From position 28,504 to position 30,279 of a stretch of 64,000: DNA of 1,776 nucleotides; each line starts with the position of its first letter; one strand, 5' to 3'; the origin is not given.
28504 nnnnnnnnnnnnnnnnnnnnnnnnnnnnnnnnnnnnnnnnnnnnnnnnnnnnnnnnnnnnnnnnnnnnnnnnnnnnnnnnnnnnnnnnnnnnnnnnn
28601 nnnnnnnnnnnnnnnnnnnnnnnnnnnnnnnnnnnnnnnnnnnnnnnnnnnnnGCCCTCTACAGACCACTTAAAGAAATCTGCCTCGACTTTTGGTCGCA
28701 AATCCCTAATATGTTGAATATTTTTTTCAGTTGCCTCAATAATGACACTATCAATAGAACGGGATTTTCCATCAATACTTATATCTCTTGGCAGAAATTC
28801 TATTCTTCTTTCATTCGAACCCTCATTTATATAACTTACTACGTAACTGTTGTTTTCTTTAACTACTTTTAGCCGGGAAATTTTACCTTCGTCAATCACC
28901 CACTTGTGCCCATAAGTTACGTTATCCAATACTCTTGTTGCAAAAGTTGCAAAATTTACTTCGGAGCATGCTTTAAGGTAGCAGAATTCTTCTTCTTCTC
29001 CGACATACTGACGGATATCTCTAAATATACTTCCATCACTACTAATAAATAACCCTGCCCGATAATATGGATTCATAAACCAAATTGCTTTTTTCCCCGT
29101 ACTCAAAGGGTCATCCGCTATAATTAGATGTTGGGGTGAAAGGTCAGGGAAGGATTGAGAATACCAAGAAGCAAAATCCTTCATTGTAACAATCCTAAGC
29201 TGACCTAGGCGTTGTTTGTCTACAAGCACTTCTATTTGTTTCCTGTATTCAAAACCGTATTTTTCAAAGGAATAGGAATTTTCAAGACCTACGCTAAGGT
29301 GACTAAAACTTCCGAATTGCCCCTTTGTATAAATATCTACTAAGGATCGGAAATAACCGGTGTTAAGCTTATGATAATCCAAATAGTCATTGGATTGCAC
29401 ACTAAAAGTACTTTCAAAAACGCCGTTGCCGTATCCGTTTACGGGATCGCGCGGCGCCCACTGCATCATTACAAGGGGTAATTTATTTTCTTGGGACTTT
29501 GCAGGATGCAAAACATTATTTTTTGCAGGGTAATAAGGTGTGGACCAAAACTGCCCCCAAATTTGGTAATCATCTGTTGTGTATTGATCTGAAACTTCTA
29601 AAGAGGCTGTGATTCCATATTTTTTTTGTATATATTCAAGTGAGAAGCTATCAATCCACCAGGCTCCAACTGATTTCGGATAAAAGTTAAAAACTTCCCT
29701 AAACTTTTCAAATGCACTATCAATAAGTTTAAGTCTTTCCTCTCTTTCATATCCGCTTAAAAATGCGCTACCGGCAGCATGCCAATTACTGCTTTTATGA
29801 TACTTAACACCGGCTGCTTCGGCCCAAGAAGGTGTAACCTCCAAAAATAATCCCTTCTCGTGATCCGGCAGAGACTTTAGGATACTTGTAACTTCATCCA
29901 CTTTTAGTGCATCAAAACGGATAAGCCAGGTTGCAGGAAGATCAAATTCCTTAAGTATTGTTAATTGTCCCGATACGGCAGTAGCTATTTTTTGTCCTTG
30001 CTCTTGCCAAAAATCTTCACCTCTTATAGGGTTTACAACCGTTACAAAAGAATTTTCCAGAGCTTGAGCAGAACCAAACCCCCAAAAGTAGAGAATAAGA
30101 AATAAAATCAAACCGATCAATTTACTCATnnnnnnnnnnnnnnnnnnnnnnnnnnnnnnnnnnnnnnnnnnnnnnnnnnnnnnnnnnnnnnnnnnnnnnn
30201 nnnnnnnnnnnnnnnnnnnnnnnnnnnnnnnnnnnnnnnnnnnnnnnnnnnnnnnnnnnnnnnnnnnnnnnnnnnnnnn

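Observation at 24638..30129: Uncharacterised 'HDG(I/V)WH ... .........' membrane family, one copy fused to a large secreted domain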

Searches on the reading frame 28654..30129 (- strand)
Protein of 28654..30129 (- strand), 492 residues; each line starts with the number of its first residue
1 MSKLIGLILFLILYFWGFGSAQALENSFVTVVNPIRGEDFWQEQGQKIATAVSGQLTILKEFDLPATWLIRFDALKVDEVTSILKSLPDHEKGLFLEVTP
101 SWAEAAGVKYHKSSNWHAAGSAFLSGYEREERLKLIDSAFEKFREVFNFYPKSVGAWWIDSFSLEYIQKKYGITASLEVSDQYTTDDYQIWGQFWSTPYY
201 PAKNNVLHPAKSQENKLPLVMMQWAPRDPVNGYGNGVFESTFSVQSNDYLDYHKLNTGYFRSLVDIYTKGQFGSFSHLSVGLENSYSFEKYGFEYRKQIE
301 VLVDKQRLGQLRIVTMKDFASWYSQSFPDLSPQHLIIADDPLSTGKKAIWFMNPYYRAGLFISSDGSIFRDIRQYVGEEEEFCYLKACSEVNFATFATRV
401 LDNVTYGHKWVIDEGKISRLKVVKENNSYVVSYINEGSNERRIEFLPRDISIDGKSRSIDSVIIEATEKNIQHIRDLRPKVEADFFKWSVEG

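Call 12: find_homologous_proteins(query=window:28654-30129:-)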
Query seq(492 aa) (492 aa): 217 proteins with E <= 0.001 among 5506 candidates; the best 120 are listed.
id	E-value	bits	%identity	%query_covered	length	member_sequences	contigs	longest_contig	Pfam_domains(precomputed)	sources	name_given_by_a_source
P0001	1.7e-209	715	63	99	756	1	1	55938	-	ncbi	-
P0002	7.8e-205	700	61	98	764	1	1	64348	-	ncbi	-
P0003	6.9e-199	680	60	96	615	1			-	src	-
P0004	5.5e-177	608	55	91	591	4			-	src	-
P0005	5.0e-176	605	66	78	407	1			PF12979.14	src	-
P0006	3.7e-167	576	61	81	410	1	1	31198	PF12979.14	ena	-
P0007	1.7e-164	567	64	76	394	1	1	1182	PF12979.14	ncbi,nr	ncbi:MAG: hypothetical protein Q8Q86_00155, partial [Candidatus Daviesbacteria bacterium]|nr:hypothe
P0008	2.1e-164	566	62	81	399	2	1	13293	-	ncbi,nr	ncbi:hypothetical protein HYW43_00620, partial [Candidatus Daviesbacteria bacterium]|nr:hypothetical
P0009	2.5e-151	523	50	95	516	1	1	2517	-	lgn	-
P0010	7.0e-146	505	49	94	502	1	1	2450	-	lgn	-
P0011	4.3e-145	503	48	97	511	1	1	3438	-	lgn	-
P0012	8.4e-143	495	47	91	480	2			PF12979.14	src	-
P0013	4.0e-142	493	49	95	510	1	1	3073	-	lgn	-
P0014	5.6e-141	489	50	91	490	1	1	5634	-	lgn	-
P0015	6.1e-140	486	46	95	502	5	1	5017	-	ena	-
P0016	1.4e-139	485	47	96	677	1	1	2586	PF12979.14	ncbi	-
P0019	3.7e-132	460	48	85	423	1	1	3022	PF12979.14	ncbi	ncbi:MAG: hypothetical protein G01um101493_264, partial [Microgenomates group bacterium Gr01-1014_93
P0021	1.5e-128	448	50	82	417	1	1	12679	PF12979.14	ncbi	-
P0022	1.2e-122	429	43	94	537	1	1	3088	PF12979.14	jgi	jgi:hypothetical protein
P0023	2.3e-114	401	61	58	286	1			PF12979.14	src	-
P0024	4.1e-110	387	50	76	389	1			PF12979.14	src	-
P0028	2.5e-98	349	43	81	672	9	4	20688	-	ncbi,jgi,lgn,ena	-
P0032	7.8e-97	344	37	98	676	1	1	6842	PF12979.14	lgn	-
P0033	1.2e-96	343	40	86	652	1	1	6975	PF12979.14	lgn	-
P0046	5.3e-93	331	56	53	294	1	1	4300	PF12979.14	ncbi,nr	ncbi:MAG: hypothetical protein NTV20_01820 [Candidatus Shapirobacteria bacterium]|nr:hypothetical pr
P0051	1.2e-91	327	37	97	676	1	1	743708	-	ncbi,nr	ncbi:MAG: hypothetical protein PHE48_01885 [Candidatus Daviesbacteria bacterium]|nr:hypothetical pro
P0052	2.0e-91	326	37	92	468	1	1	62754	PF12979.14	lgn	-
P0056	3.6e-91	325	41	81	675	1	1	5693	PF12979.14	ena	-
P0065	3.8e-90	322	38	91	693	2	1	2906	PF12979.14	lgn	-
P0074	1.4e-88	316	40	86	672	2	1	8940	PF12979.14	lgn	-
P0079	2.3e-87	312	40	83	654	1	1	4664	PF12979.14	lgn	-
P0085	3.7e-86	308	44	75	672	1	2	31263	PF12979.14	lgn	-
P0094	1.7e-84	303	41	79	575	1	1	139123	-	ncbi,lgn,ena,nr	ncbi:MAG: hypothetical protein G01um101416_96 [Microgenomates group bacterium Gr01-1014_16]|nr:MAG: 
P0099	8.4e-84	301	36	94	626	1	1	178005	PF12979.14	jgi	jgi:hypothetical protein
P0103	3.6e-83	298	40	73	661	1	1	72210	PF12979.14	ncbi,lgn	-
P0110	5.4e-82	295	43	73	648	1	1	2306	PF12979.14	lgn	-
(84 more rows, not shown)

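Call 19: search_protein_families(library=pfam, alignment_id=A2, max_evalue=0.01)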
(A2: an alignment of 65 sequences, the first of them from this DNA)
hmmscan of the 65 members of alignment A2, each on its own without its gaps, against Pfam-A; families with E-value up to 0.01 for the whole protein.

A. member 1, seq(492 aa): 0 families

B. families by the number of members that match (of 65 scanned): 10 families
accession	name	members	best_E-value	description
PF12979.12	DUF3863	12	0.00017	Domain of Unknown Function with PDB structure (DUF3863)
PF11178.13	DUF2963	2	0.002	Protein of unknown function (DUF2963)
PF13789.11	DUF4181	1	0.0017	Domain of unknown function (DUF4181)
PF17457.7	DUF5420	1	0.0018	Family of unknown function (DUF5420)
PF18290.7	Nudix_hydro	1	0.002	Nudix hydrolase domain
PF06516.17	NUP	1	0.0029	Purine nucleoside permease (NUP)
PF10693.14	DUF2499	1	0.0047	Protein of unknown function (DUF2499)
PF14264.12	Glucos_trans_II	1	0.0063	Glucosyl transferase GtrII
PF09452.15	Mvb12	1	0.0073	ESCRT-I subunit Mvb12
PF02378.23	PTS_EIIC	1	0.0081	Phosphotransferase system, EIIC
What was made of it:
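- On Pfam DUF3863 (PF12979), as in PDB 3LM3: 12 of 65 homologs hit, best E 1.7e-4 (call 19).
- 12 of 65 homologs reach Pfam DUF3863 weakly (call 19).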

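Call 20: search_solved_structures(query=A2, max_evalue=1, show_alignments=2)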
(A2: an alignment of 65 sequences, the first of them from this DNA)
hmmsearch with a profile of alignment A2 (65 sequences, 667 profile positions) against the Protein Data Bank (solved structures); distinct sequences matched with E-value up to 1: 1.
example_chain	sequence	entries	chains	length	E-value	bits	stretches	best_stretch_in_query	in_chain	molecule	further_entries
3lm3_A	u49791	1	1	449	4.2e-07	32.6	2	144-218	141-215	uncharacterized protein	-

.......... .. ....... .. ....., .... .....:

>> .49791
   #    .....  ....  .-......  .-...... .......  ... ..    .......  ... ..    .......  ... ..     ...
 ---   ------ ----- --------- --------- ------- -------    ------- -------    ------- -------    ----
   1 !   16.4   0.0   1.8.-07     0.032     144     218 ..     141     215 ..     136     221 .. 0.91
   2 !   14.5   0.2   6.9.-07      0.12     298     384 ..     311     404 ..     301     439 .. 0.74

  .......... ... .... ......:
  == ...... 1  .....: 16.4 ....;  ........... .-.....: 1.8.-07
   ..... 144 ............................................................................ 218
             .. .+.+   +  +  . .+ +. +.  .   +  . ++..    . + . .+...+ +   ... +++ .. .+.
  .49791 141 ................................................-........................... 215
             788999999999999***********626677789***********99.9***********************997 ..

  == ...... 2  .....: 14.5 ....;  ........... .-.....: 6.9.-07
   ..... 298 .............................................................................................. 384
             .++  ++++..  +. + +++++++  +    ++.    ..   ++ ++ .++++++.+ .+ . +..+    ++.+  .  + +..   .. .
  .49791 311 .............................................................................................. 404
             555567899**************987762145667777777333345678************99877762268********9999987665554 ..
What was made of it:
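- On Pfam DUF3863 (PF12979), as in PDB 3LM3: The family profile hits 3lm3_A at E 4.2e-7 (call 20).
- Profile hit to 3lm3_A at E 4.2e-7 (call 20).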

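Call 26: predict_structure(alignment_id=A2)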
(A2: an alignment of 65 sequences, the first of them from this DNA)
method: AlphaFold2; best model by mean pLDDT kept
length: 492 residues; sequences in the alignment: 65
mean_pLDDT: 92.6   pTM: 0.90
mean pLDDT of the five models: 92.6, 90.8, 90.7, 90.6, 90.2
residues with pLDDT >= 90: 405; 70-90: 64; 50-70: 14; < 50: 9
segments of 3 or more residues with pLDDT < 50: 484-492
pLDDT, mean of each block of 10 residues (from residue 1): 91 75 79 94 84 97 98 97 96 98 98 88 96 99 98 97 98 97 85 95 96 97 96 91 95 96 95 93 91 98 97 98 98 97 97 98 97 93 91 82 94 97 96 98 98 97 93 77 46 34
secondary structure, 60 per line:
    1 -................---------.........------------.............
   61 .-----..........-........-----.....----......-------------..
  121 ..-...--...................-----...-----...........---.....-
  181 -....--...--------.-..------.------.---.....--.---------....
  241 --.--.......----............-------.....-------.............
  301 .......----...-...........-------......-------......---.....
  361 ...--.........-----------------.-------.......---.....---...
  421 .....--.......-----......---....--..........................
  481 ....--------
elements in order: H2-17 E27-35 H48-61 E67-71 H72-76 H78-85 E91-95 H100-105 H119-122 H129-147 E153-155 H161-171 E175-179 E182-185 E188-190 E220-224 H237-240 H246-252 H257-268 E276-280 H288-307 E312-314 H316-326 E334-339 E347-352 E356-363 E366-374 E400-402 H403-406 E410-414 E418-425 E428-434 E440-445 E449-452 E455-458 H459-484
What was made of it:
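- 28654..28755 (-): Linker helix, aa 459-492, joining the ectodomain to the first membrane helix. H459-484 in call 26, with low pLDDT at its end
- AF2 pLDDT 92.6 (call 26).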

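Call 30: fold_search(model_id=the predicted structure, library=pdb)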
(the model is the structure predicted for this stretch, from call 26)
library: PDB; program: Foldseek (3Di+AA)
matches with E <= 10: 982; with E <= 0.001: 26
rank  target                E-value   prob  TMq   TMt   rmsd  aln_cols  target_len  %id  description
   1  3lm3                  1.2e-15  1.00  0.58  0.65   4.5       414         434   16  Crystal structure of a putative glycoside hydrolase/deacetylase (bdi_3119) from parabacteroides distasonis at 1.44 A res (released 2010-02-16)
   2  3qbu_A                6.3e-09  1.00  0.40  0.64   7.3       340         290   13  Crystal structure of putative peptidoglycan deactelyase (HP0310) from Helicobacter pylori (released 2011-05-25)
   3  3cl6_A                2.0e-07  1.00  0.36  0.55   6.4       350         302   12  Crystal structure of Puue Allantoinase (released 2008-06-10)
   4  3s6o_A                9.3e-07  1.00  0.37  0.56   6.5       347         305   12  Crystal structure of a Polysaccharide deacetylase family protein from Burkholderia pseudomallei (released 2011-06-15)
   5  1z7a_C                1.2e-06  1.00  0.35  0.54   7.4       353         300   12  Crystal structure of probable Polysaccharide deacetylase from Pseudomonas aeruginosa PAO1 (released 2005-05-10)
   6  3rxz_B                1.3e-06  1.00  0.37  0.61   5.9       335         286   13  Crystal structure of putative polysaccharide deacetylase from Mycobacterium smegmatis (released 2011-06-22)
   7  1z7a_A                1.8e-06  1.00  0.35  0.54   7.5       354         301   12  Crystal structure of probable Polysaccharide deacetylase from Pseudomonas aeruginosa PAO1 (released 2005-05-10)
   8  1z7a_F                2.0e-06  1.00  0.36  0.55   6.5       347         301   13  Crystal structure of probable Polysaccharide deacetylase from Pseudomonas aeruginosa PAO1 (released 2005-05-10)
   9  3rxz_A                2.2e-06  1.00  0.35  0.57   7.4       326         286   12  Crystal structure of putative polysaccharide deacetylase from Mycobacterium smegmatis (released 2011-06-22)
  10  3s6o_C                2.3e-06  1.00  0.36  0.55   6.5       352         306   11  Crystal structure of a Polysaccharide deacetylase family protein from Burkholderia pseudomallei (released 2011-06-15)
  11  3rxz_C                5.4e-06  1.00  0.35  0.57   6.8       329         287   12  Crystal structure of putative polysaccharide deacetylase from Mycobacterium smegmatis (released 2011-06-22)
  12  1k1x_A                2.8e-05  1.00  0.34  0.27  22.3       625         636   10  Crystal structure of 4-alpha-glucanotransferase from thermococcus litoralis (released 2003-06-17)
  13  5wu7_A                4.7e-05  1.00  0.36  0.34   8.2       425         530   10  Crystal structure of GH57-type branching enzyme from hyperthermophilic archaeon Pyrococcus horikoshii (released 2017-03-08)
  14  6h8l_A                1.2e-04  1.00  0.28  0.59   7.5       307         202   12  Structure of peptidoglycan deacetylase PdaC from Bacillus subtilis (released 2019-11-13)
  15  5o6y_A                1.5e-04  1.00  0.30  0.62   7.7       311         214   10  Crystal structure of the Bc1960 peptidoglycan N-acetylglucosamine deacetylase in complex with 4-naphthalen-1-yl-~{N}-o (released 2018-06-20)
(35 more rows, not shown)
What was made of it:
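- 29140..30060 (-): Seven-stranded beta/alpha barrel of the glycoside-hydrolase/deacetylase superfamily (DUF3863-like), about aa 24-330. AF2 pLDDT 92.6 (call 26); Foldseek 3LM3 E 1.2e-15, then HP0310, PuuE, GH57 (call 30); profile vs 3lm3_A E 4.2e-7 (call 20).
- On Pfam DUF3863 (PF12979), as in PDB 3LM3: Foldseek E 1.2e-15, TM 0.58/0.65, 414 aligned columns (calls 26, 30)
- Closest known: BDI_3119 of Parabacteroides distasonis. Same: The two-part fold (barrel plus beta-sandwich) is the same: Foldseek E 1.2e-15 over 414 columns (call 30), and profile E 4.2e-7 with Q182 and D186 conserved in the aligned block (call 20).
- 3LM3 at E 1.2e-15 with TM 0.58/0.65, followed by CE4-like enzymes and GH57 (call 30).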

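Call 35: find_encoding_contigs(protein=P0001, flank=8000, max_places=3)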
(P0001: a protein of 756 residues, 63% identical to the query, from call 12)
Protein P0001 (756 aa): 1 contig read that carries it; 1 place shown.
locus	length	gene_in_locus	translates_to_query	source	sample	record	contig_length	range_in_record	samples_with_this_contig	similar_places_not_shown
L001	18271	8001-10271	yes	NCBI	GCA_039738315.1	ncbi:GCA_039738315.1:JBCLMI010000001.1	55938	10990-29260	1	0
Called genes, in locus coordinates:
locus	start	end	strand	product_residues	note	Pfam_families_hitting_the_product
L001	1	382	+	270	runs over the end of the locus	PF04383:KilA-N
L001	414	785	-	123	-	-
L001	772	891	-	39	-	-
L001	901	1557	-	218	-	-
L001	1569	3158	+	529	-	PF13231:PMT_2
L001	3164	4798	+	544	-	PF10131:PTPS_related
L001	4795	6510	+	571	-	PF10131:PTPS_related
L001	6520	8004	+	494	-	PF01943:Polysacc_synt, PF13440:Polysacc_synt_3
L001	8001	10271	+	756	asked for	-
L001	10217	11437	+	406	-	-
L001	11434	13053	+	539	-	PF13231:PMT_2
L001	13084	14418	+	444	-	-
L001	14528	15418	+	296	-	PF00535:Glycos_transf_2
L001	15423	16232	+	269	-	PF00535:Glycos_transf_2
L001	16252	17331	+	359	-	PF00534:Glycos_transf_1, PF13692:Glyco_trans_1_4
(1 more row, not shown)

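Call 68: find_encoding_contigs(protein=P0051, flank=8000, max_places=1)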
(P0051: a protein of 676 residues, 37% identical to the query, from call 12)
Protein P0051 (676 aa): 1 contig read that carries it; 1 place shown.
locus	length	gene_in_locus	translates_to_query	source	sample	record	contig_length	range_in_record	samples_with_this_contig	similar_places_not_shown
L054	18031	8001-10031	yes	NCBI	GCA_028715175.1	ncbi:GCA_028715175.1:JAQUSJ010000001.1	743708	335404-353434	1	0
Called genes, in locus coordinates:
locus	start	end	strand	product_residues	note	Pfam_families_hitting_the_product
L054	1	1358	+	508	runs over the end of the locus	PF02366:PMT, PF13231:PMT_2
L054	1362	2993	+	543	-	PF02366:PMT (weak), PF13231:PMT_2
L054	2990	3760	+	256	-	PF00535:Glycos_transf_2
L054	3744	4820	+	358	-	PF13439:Glyco_transf_4, PF20706:GT4-conflict (weak), PF00534:Glycos_transf_1, PF13692:Glyco_trans_1_4, PF13524:Glyco_trans_1_2 (weak)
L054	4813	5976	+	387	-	-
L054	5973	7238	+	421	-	PF01943:Polysacc_synt, PF13440:Polysacc_synt_3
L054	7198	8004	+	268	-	PF00535:Glycos_transf_2, PF13641:Glyco_tranf_2_3 (weak)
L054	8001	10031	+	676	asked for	-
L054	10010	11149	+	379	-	PF13439:Glyco_transf_4, PF13579:Glyco_trans_4_4 (weak), PF20706:GT4-conflict, PF00534:Glycos_transf_1, PF13692:Glyco_trans_1_4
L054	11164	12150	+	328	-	PF01073:3Beta_HSD, PF01370:Epimerase, PF07993:NAD_binding_4 (faint), PF13460:NAD_binding_10 (weak), PF16363:GDP_Man_Dehyd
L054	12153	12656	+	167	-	PF18915:DUF5667 (weak)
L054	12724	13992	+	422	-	PF08421:Methyltransf_13, PF13489:Methyltransf_23, PF08241:Methyltransf_11 (faint), PF08242:Methyltransf_12, PF13649:Methyltransf_25 (faint), PF08484:Methyltransf_14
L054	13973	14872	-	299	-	PF01073:3Beta_HSD, PF01370:Epimerase, PF04321:RmlD_sub_bind, PF16363:GDP_Man_Dehyd, PF02719:Polysacc_synt_2 (weak), PF07993:NAD_binding_4 (weak)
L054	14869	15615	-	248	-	PF00535:Glycos_transf_2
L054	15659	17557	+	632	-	-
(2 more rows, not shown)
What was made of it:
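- A stand-alone DUF3863 protein occupies that same slot in another genome (call 68).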

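Call 69: find_encoding_contigs(protein=P0094, flank=8000, max_places=1)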
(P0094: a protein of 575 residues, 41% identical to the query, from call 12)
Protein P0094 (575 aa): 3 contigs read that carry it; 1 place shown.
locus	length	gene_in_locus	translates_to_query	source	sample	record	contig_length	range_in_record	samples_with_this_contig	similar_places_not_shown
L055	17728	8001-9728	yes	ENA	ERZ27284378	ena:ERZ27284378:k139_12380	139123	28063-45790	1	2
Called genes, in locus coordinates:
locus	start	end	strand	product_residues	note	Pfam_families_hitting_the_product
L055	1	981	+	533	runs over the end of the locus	PF02366:PMT (weak), PF13231:PMT_2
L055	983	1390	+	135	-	PF00293:NUDIX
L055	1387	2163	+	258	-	PF00535:Glycos_transf_2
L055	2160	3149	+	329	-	PF13439:Glyco_transf_4, PF20706:GT4-conflict (weak), PF00534:Glycos_transf_1, PF13692:Glyco_trans_1_4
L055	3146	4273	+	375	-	PF04188:Mannosyl_trans2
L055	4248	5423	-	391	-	PF07690:MFS_1, PF05978:UNC-93 (weak)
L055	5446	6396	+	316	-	PF07719:TPR_2 (faint), PF00515:TPR_1 (faint), PF13181:TPR_8 (faint), PF13374:TPR_10 (faint), PF13424:TPR_12 (weak)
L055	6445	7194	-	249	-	-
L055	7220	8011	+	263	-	-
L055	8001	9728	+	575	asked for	-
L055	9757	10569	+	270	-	PF13641:Glyco_tranf_2_3 (weak), PF00535:Glycos_transf_2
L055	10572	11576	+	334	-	PF00535:Glycos_transf_2, PF13641:Glyco_tranf_2_3 (weak)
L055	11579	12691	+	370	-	PF13439:Glyco_transf_4, PF20706:GT4-conflict, PF00534:Glycos_transf_1, PF13692:Glyco_trans_1_4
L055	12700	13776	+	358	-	PF13439:Glyco_transf_4, PF13579:Glyco_trans_4_4 (faint), PF20706:GT4-conflict, PF00534:Glycos_transf_1, PF13692:Glyco_trans_1_4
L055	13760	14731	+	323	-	PF01073:3Beta_HSD (faint), PF01370:Epimerase, PF02719:Polysacc_synt_2, PF04321:RmlD_sub_bind, PF16363:GDP_Man_Dehyd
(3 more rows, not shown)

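Call 77: search_protein_families(library=pfam, proteins=[P0028], max_evalue=0.01)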
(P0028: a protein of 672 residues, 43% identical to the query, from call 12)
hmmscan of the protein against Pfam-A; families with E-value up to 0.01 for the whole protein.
P0028 (672 aa): 0 families
